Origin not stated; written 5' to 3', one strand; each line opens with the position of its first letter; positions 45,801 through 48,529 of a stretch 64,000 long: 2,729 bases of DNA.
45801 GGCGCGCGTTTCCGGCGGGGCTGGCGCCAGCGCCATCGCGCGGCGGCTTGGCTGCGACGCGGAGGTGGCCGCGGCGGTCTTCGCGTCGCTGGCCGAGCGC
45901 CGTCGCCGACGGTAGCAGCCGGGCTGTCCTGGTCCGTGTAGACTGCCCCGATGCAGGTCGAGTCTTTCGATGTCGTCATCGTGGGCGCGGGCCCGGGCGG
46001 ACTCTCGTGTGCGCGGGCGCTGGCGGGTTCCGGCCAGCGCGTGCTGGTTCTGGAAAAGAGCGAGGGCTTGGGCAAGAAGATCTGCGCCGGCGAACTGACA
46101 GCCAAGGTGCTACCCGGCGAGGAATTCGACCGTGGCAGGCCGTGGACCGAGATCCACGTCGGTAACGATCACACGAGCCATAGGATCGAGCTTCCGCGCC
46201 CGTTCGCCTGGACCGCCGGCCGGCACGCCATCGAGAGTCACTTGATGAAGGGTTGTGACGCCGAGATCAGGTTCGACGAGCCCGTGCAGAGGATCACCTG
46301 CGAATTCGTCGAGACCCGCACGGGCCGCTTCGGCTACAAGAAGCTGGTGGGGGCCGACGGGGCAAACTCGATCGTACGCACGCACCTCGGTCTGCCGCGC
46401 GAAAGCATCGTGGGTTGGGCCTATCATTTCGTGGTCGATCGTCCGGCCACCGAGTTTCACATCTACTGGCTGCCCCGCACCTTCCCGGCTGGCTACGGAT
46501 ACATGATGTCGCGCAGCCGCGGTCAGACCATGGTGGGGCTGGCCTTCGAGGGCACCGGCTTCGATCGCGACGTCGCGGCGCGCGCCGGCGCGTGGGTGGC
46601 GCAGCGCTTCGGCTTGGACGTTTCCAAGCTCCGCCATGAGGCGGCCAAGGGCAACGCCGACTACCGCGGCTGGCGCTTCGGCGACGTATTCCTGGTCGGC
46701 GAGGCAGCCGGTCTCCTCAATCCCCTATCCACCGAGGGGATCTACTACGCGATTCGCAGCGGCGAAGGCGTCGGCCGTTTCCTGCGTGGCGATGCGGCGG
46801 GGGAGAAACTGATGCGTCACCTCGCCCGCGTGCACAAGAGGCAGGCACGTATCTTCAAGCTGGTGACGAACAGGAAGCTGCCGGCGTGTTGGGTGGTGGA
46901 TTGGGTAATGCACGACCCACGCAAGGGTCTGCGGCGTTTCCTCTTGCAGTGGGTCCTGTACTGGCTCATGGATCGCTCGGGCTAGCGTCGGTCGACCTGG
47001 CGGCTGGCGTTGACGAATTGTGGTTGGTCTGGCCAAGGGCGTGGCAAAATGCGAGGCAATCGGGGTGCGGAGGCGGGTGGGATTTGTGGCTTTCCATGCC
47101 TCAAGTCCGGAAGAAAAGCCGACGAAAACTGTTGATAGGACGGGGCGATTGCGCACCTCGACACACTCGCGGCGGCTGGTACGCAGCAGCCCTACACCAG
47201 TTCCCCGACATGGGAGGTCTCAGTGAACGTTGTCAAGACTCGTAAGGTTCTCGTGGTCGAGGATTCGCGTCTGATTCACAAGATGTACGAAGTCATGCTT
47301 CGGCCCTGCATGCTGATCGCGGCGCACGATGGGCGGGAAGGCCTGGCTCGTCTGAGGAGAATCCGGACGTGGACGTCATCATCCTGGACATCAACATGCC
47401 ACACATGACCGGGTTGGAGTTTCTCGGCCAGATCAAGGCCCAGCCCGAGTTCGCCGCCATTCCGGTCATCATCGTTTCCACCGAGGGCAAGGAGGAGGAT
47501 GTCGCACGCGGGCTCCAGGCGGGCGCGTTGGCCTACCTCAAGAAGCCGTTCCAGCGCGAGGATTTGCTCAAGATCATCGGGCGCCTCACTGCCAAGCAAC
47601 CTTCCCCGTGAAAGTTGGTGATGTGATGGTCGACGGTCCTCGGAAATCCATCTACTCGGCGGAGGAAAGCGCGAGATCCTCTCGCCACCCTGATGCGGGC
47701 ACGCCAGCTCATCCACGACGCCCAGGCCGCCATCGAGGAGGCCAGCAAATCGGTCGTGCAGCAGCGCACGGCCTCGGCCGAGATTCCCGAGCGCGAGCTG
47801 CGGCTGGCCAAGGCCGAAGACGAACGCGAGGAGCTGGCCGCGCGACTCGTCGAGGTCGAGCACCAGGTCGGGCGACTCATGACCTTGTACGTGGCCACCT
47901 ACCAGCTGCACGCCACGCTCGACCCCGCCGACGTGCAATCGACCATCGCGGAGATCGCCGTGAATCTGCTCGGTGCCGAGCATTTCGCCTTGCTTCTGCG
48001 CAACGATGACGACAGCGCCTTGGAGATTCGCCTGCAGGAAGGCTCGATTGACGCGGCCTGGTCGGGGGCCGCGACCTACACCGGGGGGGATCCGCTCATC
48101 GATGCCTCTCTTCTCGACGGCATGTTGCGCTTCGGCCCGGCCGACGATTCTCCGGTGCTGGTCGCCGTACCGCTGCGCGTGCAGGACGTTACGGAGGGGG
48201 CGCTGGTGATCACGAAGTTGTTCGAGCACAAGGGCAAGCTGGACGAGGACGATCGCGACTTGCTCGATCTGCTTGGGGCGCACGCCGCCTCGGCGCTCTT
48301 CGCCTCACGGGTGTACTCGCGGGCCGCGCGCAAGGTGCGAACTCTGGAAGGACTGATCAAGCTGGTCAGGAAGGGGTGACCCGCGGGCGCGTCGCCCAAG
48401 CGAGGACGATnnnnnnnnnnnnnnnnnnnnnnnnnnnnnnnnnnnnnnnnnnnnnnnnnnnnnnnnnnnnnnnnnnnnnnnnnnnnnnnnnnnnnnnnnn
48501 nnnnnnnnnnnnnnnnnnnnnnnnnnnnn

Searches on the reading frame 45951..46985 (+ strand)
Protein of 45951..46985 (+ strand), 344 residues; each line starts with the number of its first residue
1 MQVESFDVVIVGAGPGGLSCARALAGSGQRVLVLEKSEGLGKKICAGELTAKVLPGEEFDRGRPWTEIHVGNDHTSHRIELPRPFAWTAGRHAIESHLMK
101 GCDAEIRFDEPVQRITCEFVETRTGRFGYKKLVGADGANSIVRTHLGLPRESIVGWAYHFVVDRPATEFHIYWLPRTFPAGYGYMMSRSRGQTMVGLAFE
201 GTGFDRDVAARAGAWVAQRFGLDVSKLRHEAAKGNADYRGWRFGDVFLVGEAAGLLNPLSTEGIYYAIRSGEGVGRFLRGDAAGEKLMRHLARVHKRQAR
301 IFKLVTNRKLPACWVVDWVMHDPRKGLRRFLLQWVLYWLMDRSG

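Call 4: search_protein_families(library=pfam, proteins=[window:45951-46985:+], max_evalue=0.01)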
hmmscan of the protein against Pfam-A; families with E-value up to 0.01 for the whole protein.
window:45951-46985:+ (344 aa): 12 families
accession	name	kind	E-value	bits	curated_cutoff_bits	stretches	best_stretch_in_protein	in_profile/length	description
PF01494.25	FAD_binding_3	-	1.8e-12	47.6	22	2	6-38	2-34/349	FAD binding domain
PF01266.30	DAO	-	8.4e-11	42.4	27.9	1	7-41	1-35/353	FAD dependent oxidoreductase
PF13450.12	NAD_binding_8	-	3.8e-08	33.9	21.9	1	10-62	1-48/68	NAD(P)-binding Rossmann-like domain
PF03486.20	HI0933_like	-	1.2e-07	31.9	50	1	7-45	2-40/244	HI0933-like protein Rossmann domain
PF07992.20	Pyr_redox_2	-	8.9e-07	29.1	26.1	1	6-140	1-111/291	Pyridine nucleotide-disulphide oxidoreductase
PF01946.23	Thi4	-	1.3e-06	28.3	26.2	1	5-44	17-57/235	Thi4 family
PF00890.30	FAD_binding_2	-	2.4e-06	27.4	20.4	1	7-41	1-35/414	FAD binding domain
PF12831.13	FAD_oxidored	-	1.6e-05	24.9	27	1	7-41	1-35/416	FAD dependent oxidoreductase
PF13738.12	Pyr_redox_3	-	0.00021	21.1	30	1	9-37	1-30/305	Pyridine nucleotide-disulphide oxidoreductase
PF01593.30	Amino_oxidase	-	0.002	18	19.8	1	16-46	2-32/443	Flavin containing amine oxidoreductase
PF00070.33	Pyr_redox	-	0.0025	18.7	22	1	8-41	2-35/82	Pyridine nucleotide-disulphide oxidoreductase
PF05834.18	Lycopene_cycl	-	0.0053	16.3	23.4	1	7-40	1-36/380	Lycopene cyclase protein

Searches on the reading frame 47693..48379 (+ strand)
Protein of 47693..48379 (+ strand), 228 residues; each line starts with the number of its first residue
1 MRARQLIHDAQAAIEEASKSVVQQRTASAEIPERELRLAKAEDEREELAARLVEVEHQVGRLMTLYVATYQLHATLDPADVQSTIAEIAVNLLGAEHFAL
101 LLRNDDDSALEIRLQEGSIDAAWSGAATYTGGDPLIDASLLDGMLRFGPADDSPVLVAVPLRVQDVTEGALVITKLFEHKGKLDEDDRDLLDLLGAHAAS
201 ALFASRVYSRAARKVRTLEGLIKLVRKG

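Call 4: search_protein_families(library=pfam, proteins=[window:47693-48379:+], max_evalue=0.01)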
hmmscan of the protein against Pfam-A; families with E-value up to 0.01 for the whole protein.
window:47693-48379:+ (228 aa): 3 families
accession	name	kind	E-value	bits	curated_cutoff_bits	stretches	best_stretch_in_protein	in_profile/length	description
PF13492.12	GAF_3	-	4.4e-09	37.3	27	1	78-202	2-127/129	GAF domain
PF13185.12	GAF_2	-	9.6e-08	32.8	28.6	1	76-202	2-135/136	GAF domain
PF01590.32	GAF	-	0.00011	23.1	22.4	1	79-202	3-133/133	GAF domain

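Call 9: search_protein_families(library=pfam, proteins=[window:47693-48379:+], max_evalue=10)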
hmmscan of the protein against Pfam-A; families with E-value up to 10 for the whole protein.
window:47693-48379:+ (228 aa): 4 families
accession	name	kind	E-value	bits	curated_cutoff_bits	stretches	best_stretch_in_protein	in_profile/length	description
PF13492.12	GAF_3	-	4.4e-09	37.3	27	1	78-202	2-127/129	GAF domain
PF13185.12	GAF_2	-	9.6e-08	32.8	28.6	1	76-202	2-135/136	GAF domain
PF01590.32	GAF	-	0.00011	23.1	22.4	1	79-202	3-133/133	GAF domain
PF05377.16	FlaC_arch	-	0.031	15.1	27.8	1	30-66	8-44/55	Flagella accessory protein C (FlaC)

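Call 65: search_protein_families(library=ncbifam, proteins=[window:47693-48379:+], max_evalue=0.01)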
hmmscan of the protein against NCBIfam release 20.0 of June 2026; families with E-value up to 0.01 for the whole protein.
window:47693-48379:+ (228 aa): 1 family
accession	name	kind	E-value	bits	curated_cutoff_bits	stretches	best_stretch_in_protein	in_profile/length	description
TIGR02916.1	PEP_his_kin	equivalog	0.0056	15.3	300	1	156-219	412-473/679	XrtA/PEP-CTERM system histidine kinase PrsK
